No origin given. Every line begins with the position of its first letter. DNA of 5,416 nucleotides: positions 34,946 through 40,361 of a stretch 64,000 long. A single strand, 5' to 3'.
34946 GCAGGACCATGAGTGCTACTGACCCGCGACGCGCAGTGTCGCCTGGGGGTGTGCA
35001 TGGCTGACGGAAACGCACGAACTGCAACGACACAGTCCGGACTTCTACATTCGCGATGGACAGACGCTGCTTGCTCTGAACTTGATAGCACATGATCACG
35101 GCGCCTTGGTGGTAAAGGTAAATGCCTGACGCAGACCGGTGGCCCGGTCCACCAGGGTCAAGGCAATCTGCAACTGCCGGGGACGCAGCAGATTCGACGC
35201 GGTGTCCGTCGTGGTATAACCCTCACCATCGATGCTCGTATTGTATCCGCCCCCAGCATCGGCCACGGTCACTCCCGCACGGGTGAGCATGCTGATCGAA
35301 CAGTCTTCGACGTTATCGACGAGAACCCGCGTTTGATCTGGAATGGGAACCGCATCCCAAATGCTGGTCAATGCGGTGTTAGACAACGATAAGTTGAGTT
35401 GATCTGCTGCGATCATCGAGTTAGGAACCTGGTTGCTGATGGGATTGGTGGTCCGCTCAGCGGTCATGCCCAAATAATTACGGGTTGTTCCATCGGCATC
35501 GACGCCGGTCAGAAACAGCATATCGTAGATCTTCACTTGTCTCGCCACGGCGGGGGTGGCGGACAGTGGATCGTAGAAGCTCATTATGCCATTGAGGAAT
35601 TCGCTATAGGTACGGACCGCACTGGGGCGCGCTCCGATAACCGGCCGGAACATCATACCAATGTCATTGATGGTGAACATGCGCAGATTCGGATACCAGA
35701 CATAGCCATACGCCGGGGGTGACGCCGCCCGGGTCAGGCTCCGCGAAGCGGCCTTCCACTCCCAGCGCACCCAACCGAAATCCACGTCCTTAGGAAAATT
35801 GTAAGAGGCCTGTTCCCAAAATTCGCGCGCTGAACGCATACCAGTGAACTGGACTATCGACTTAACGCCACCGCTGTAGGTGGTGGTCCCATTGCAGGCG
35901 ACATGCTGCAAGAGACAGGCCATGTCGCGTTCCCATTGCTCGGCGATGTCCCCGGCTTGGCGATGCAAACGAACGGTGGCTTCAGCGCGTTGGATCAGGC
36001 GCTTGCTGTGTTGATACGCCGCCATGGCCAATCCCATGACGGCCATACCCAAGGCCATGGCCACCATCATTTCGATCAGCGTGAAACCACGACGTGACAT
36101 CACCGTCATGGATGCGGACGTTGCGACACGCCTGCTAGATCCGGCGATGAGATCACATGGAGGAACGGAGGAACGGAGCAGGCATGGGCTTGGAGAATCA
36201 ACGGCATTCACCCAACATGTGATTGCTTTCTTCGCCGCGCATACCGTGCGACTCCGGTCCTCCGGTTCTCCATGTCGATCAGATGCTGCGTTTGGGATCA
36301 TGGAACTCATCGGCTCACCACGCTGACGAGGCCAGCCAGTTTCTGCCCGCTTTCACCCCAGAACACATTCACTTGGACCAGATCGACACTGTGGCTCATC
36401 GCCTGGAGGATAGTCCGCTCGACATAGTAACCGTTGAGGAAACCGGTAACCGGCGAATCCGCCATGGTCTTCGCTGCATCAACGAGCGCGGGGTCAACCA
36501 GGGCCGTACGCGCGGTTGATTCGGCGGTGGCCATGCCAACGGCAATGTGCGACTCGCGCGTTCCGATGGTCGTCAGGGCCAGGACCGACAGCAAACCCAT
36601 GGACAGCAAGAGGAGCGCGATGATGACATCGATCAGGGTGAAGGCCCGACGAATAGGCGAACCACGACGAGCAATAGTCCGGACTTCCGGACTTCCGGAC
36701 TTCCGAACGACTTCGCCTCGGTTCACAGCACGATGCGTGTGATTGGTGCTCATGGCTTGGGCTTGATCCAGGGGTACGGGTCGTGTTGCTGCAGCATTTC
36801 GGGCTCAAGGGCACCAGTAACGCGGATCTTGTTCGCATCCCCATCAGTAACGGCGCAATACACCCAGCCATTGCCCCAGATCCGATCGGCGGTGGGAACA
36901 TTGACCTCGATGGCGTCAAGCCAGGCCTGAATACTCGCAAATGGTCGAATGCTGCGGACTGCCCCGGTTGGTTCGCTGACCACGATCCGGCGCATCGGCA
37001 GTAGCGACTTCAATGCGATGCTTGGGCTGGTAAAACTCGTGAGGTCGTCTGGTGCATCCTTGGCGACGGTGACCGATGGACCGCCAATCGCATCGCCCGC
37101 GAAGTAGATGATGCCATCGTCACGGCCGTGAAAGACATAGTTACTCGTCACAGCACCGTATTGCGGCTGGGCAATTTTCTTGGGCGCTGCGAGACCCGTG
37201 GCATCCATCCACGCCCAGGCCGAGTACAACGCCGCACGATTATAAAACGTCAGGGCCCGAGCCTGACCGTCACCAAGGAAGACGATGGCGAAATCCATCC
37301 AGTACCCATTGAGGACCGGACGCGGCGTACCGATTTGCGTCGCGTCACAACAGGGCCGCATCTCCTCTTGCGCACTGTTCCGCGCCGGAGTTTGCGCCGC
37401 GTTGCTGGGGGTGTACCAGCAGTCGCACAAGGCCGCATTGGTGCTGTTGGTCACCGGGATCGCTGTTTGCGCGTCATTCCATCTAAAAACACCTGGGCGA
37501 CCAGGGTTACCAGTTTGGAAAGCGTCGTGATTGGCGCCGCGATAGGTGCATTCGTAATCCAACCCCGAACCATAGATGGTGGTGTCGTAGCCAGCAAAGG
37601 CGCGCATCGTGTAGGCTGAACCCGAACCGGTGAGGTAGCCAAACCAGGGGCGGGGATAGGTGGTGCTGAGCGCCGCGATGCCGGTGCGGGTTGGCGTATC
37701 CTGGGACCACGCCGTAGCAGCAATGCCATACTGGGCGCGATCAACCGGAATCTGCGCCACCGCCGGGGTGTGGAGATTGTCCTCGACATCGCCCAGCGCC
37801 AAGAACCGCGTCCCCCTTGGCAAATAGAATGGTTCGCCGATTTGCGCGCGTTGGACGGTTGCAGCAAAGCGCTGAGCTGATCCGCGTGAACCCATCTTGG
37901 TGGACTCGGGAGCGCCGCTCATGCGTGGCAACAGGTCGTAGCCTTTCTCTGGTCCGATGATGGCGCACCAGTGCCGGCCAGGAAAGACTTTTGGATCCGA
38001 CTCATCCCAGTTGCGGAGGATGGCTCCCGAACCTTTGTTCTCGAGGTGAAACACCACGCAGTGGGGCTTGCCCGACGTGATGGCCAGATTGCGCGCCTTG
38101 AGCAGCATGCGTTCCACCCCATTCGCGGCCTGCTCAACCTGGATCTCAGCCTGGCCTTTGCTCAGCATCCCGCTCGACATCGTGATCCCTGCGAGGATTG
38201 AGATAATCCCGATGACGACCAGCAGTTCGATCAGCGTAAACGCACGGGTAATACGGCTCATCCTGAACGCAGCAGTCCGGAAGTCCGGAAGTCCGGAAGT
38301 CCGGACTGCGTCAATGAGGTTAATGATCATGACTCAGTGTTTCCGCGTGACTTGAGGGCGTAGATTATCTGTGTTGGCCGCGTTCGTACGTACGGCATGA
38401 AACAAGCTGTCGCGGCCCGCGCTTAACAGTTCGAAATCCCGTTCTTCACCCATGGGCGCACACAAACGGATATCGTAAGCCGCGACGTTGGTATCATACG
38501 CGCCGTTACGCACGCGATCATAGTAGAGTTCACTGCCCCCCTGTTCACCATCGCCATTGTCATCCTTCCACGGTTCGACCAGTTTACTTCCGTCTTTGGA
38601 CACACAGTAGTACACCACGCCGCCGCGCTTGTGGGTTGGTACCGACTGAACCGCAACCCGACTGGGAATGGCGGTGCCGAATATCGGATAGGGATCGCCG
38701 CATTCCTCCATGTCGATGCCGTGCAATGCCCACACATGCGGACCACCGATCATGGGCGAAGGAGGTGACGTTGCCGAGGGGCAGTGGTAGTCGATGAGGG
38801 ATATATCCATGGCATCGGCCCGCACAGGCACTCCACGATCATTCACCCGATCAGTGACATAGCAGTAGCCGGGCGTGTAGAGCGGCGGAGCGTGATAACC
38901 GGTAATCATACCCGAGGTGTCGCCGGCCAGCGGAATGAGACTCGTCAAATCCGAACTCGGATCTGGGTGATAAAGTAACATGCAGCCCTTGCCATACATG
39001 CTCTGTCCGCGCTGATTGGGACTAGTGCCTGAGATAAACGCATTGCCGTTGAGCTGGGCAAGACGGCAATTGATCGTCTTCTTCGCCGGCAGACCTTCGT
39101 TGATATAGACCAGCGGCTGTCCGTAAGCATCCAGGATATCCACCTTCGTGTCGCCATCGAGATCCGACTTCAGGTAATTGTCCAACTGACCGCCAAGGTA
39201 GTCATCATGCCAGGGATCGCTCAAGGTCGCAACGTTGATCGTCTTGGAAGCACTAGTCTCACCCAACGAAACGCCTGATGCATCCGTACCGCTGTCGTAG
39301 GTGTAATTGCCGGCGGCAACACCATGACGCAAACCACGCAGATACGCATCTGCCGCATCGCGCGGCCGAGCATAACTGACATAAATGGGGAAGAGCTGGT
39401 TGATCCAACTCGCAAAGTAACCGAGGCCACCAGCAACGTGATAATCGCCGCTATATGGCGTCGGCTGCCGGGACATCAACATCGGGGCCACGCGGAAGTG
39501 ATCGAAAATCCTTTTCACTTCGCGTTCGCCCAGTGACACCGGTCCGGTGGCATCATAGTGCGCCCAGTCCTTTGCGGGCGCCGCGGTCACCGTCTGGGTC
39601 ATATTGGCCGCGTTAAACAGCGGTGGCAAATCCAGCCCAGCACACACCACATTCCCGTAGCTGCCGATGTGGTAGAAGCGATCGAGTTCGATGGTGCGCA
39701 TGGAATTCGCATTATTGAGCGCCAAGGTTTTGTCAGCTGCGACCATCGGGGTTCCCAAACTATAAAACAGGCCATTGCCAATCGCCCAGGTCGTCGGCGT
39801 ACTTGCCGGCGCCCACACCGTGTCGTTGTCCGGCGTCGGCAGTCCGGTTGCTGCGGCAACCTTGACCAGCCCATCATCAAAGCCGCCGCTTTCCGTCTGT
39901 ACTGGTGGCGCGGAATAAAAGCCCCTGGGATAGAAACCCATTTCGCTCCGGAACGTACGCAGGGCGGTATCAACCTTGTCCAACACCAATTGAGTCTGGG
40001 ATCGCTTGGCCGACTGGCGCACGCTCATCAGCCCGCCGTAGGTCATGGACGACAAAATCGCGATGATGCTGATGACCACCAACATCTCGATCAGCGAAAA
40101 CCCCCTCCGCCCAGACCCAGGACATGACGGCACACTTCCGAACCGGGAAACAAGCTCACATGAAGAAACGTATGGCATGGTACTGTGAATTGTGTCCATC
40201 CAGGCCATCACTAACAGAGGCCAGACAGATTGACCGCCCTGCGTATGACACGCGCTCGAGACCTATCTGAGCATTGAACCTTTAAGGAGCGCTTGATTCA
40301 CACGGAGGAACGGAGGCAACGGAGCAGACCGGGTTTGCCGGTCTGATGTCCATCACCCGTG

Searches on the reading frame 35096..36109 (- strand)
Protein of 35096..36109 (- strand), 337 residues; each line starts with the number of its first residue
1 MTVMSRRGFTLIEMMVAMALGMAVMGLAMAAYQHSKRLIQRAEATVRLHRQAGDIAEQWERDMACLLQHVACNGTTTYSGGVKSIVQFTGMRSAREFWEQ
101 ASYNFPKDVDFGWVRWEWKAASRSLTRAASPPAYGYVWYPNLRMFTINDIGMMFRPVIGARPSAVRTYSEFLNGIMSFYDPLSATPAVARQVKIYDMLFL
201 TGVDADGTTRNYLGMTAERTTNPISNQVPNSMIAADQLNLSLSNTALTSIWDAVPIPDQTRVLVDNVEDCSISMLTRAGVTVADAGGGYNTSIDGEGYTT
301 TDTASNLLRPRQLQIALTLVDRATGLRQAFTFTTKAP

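Call 23: search_protein_families(library=pfam, proteins=[window:35096-36109:-], max_evalue=0.001)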
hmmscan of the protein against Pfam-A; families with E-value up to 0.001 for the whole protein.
window:35096-36109:- (337 aa): 1 family
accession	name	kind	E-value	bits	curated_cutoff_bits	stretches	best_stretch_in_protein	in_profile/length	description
PF07963.17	N_methyl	-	1.9e-07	30.8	21.2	1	5-29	3-27/27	Prokaryotic N-terminal methylation motif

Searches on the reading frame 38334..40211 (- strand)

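Call 23: search_protein_families(library=pfam, proteins=[window:38334-40211:-], max_evalue=0.001)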
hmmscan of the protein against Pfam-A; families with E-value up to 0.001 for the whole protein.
window:38334-40211:- (625 aa): 1 family
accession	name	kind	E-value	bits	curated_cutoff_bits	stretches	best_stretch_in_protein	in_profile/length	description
PF07963.17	N_methyl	-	5.6e-08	32.5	21.2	1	34-58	3-27/27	Prokaryotic N-terminal methylation motif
